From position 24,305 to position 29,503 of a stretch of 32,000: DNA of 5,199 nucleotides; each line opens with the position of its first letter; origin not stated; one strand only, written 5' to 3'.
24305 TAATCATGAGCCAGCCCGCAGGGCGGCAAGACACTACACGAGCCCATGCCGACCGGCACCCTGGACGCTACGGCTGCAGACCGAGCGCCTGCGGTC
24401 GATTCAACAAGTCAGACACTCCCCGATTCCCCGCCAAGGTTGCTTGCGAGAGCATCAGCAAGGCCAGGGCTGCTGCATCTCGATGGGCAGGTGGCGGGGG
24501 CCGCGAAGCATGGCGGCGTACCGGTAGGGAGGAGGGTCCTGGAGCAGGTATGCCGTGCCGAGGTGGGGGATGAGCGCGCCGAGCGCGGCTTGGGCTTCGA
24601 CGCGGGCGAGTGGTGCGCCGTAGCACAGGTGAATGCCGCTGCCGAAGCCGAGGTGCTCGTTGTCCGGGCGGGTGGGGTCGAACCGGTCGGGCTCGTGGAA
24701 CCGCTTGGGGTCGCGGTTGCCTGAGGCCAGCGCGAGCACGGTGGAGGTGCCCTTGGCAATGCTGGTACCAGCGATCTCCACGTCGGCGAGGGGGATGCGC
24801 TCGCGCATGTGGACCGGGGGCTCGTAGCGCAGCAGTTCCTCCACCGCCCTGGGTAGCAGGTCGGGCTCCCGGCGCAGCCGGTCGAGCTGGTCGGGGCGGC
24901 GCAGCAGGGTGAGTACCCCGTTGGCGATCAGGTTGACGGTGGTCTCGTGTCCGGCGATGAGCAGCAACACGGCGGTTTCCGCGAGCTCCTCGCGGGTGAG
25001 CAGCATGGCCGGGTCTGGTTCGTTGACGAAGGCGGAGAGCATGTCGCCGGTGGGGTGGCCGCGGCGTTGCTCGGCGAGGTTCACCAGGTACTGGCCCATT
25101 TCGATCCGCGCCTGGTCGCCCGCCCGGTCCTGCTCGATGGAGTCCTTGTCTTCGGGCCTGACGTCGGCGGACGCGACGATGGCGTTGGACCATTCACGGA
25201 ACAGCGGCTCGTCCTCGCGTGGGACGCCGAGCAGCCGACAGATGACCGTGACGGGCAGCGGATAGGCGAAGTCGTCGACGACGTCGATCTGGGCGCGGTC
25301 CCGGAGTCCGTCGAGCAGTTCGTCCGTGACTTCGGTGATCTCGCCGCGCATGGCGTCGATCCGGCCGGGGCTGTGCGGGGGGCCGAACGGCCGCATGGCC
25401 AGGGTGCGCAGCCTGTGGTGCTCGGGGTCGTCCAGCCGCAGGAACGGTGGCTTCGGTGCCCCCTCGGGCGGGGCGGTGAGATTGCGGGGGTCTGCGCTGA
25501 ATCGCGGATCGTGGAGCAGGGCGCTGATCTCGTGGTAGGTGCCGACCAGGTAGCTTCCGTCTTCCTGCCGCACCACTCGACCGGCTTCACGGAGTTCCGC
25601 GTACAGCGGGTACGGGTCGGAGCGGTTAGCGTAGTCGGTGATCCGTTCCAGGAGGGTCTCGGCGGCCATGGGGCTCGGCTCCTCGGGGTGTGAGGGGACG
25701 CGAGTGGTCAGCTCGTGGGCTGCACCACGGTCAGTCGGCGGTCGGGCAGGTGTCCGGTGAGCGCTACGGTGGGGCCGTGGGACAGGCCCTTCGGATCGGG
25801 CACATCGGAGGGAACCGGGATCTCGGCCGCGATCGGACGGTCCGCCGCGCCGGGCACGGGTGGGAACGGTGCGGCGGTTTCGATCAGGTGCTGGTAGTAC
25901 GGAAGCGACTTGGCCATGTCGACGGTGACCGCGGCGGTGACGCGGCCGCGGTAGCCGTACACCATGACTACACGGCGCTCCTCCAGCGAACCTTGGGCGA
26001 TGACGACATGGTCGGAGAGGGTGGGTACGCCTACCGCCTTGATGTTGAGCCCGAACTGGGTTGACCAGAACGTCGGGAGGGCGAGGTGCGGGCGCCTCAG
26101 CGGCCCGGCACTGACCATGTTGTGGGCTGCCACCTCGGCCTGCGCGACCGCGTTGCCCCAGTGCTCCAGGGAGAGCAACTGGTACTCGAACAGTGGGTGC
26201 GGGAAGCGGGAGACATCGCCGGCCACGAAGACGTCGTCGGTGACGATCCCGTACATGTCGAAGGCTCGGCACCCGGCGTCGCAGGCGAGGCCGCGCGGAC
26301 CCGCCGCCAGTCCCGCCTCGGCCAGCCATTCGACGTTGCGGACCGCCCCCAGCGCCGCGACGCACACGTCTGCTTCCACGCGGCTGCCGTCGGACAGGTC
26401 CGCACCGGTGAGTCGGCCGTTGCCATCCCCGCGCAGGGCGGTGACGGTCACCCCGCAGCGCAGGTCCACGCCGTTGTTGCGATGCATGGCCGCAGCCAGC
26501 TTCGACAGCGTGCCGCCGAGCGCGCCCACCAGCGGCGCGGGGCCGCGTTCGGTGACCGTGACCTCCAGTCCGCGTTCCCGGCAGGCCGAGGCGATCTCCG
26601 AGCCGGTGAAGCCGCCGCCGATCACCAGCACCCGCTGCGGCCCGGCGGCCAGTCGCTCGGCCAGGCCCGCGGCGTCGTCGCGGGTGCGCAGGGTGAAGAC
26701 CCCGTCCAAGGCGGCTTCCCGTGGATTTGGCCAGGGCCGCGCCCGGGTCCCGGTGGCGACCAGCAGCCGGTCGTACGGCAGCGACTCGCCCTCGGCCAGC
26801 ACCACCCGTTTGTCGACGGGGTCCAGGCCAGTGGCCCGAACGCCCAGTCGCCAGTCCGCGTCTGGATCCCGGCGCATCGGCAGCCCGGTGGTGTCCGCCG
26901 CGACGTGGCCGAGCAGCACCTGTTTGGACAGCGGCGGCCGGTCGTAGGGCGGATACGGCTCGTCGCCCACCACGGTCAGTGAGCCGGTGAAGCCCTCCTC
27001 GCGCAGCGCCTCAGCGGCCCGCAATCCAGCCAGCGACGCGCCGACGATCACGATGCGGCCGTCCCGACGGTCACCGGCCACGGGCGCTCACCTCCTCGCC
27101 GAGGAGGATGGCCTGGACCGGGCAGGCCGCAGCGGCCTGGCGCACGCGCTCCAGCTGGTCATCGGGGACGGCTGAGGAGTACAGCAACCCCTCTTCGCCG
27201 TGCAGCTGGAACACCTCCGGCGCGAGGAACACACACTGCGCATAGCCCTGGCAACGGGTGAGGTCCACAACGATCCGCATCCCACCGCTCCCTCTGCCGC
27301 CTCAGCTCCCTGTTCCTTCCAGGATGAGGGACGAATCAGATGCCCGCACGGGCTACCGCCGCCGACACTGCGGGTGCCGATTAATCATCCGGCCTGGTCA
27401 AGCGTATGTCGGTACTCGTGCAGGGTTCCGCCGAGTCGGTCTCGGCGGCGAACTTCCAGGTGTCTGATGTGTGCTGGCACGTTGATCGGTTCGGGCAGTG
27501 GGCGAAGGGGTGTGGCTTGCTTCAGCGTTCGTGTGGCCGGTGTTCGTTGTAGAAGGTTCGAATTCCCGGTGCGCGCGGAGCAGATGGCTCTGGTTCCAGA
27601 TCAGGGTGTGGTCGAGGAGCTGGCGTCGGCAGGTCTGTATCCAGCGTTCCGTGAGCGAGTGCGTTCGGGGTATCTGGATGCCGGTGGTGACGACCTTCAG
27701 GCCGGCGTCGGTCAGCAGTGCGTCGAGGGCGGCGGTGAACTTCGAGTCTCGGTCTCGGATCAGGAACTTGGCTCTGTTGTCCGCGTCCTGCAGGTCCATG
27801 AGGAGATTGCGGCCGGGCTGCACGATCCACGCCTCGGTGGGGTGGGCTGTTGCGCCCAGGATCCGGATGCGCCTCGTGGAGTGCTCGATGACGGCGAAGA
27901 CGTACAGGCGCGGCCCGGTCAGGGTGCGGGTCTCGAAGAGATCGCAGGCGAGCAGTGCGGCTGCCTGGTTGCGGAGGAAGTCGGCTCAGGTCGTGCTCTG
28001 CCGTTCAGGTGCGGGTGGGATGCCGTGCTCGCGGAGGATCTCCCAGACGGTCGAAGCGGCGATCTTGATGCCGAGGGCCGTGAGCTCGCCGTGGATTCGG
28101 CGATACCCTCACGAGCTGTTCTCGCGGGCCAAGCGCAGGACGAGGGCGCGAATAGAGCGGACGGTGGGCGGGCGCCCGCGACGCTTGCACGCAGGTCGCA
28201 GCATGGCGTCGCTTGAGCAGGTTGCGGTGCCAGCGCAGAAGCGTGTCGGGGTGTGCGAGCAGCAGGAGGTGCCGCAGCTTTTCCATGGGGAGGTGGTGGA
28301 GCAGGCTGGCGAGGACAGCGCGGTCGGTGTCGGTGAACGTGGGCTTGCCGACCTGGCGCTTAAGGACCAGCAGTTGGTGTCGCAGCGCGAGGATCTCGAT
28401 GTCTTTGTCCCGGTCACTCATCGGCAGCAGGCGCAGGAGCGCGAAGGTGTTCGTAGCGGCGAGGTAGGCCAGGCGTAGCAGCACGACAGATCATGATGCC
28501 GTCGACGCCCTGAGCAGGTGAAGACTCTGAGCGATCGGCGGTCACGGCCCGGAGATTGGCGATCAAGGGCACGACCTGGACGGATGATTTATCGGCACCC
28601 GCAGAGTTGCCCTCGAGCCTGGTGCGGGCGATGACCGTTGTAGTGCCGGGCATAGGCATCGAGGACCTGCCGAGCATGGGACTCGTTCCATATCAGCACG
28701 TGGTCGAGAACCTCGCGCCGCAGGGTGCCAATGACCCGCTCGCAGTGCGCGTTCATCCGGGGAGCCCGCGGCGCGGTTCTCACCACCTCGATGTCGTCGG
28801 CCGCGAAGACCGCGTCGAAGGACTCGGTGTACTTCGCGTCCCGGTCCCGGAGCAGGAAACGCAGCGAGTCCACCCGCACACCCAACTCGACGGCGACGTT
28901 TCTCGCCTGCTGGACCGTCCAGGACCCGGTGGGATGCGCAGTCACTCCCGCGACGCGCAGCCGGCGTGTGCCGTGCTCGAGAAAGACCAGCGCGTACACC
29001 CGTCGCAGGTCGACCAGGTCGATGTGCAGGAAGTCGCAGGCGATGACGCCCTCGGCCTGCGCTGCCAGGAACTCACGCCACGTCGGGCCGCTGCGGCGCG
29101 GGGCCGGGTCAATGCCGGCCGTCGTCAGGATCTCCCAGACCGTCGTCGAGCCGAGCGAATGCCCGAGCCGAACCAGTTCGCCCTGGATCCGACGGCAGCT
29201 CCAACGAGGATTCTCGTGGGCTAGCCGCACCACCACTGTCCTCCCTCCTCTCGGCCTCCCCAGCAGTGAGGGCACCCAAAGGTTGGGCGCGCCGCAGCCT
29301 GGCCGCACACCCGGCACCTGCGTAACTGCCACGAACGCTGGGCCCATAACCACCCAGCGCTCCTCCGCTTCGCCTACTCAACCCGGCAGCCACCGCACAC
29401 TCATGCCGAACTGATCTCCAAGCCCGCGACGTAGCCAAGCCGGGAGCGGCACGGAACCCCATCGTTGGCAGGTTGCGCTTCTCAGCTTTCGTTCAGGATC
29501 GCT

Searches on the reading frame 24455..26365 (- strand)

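Call 6: search_protein_families(library=pfam, proteins=[window:24455-26365:-])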
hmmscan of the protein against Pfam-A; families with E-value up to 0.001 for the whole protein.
window:24455-26365:- (636 aa): 1 family
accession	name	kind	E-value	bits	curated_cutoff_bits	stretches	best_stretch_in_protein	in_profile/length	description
PF00067.27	p450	-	9.4e-30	104.2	22.8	1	307-602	86-432/462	Cytochrome P450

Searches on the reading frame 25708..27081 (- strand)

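Call 6: search_protein_families(library=pfam, proteins=[window:25708-27081:-])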
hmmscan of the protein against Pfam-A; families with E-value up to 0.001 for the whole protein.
window:25708-27081:- (457 aa): 7 families
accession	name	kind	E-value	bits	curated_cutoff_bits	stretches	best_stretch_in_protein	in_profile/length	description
PF07992.20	Pyr_redox_2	-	1.4e-48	166.2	26.1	1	9-315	2-291/291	Pyridine nucleotide-disulphide oxidoreductase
PF00070.33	Pyr_redox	-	4e-18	66.1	22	1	150-230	1-80/82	Pyridine nucleotide-disulphide oxidoreductase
PF14759.12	Reductase_C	-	6.6e-10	39.8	25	1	338-408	2-71/85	Reductase C-terminal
PF13450.12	NAD_binding_8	-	9.7e-08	32.6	21.9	0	153-182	1-30/68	NAD(P)-binding Rossmann-like domain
PF01266.30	DAO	-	2.8e-07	30.8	27.9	1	150-189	1-40/353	FAD dependent oxidoreductase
PF00890.30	FAD_binding_2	-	0.00013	21.7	20.4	0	151-190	2-44/414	FAD binding domain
PF01134.28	GIDA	-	0.00068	19.2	22.1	0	151-177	2-28/391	Glucose inhibited division protein A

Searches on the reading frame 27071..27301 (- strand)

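Call 72: search_protein_families(library=pfam, proteins=[window:27071-27301:-], max_evalue=0.01)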
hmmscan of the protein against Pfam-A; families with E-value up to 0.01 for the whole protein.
window:27071-27301:- (76 aa): 2 families
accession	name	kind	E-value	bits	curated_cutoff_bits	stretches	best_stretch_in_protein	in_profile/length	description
PF13459.11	Fer4_15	-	3.3e-14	53.8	22.4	1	10-66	1-65/66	4Fe-4S single cluster domain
PF13370.11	Fer4_13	-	6.4e-11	43.2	24.5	1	12-65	1-56/58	4Fe-4S single cluster domain of Ferredoxin I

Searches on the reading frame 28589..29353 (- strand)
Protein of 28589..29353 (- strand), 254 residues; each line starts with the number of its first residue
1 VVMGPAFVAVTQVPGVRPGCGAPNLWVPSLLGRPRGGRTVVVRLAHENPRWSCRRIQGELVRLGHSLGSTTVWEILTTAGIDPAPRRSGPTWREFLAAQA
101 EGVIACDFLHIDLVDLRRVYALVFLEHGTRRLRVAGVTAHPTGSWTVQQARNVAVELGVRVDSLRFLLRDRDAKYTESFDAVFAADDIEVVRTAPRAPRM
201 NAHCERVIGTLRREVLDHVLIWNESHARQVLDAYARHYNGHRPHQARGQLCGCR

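Call 6: search_protein_families(library=pfam, proteins=[window:28589-29353:-])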
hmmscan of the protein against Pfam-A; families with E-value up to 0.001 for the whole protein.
window:28589-29353:- (254 aa): 2 families
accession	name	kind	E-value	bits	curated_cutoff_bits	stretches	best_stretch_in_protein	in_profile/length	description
PF13683.12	rve_3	-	5.2e-15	55.4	26.5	1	187-249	2-64/67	Integrase core domain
PF01498.24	HTH_Tnp_Tc3_2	-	3e-05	24.7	31.5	1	41-82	4-45/72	Transposase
